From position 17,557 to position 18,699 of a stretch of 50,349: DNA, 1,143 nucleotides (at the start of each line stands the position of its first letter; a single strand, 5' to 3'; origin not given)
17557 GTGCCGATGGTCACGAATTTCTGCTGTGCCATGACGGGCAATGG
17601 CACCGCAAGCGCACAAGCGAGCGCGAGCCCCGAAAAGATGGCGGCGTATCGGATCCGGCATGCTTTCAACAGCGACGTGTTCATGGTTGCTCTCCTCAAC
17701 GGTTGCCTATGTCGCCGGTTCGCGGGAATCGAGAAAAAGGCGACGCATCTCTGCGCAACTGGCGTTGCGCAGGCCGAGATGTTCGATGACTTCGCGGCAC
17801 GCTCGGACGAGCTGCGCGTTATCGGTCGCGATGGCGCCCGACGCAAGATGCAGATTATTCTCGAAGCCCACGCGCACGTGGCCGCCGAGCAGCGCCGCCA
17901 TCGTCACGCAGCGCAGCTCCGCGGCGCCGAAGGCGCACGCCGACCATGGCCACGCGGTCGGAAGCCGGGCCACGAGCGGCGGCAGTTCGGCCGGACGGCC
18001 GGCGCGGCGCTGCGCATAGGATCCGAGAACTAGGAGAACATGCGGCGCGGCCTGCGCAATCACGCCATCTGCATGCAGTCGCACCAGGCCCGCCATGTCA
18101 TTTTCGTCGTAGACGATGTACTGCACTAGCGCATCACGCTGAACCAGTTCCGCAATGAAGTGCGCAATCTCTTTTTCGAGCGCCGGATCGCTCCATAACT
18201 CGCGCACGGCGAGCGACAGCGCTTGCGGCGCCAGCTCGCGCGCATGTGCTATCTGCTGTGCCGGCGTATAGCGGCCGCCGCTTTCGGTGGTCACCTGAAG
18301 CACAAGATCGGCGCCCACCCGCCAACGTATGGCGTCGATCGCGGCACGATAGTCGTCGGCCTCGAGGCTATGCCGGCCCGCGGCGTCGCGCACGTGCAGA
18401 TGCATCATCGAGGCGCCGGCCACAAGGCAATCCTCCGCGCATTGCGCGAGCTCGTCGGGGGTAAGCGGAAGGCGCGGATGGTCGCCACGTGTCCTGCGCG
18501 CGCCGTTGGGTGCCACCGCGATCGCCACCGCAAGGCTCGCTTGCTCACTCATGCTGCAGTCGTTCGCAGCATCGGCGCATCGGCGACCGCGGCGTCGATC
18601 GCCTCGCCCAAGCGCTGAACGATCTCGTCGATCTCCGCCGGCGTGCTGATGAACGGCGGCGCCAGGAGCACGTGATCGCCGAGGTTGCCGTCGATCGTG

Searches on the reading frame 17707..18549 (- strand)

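Call 75: search_protein_families(library=pfam, proteins=[window:17707-18549:-], max_evalue=0.00001)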
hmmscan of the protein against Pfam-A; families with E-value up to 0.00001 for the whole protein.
window:17707-18549:- (280 aa): 1 family
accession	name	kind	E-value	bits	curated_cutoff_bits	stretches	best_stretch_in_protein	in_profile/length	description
PF05853.18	BKACE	-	3e-66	224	24.8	1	8-271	2-271/274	beta-keto acid cleavage enzyme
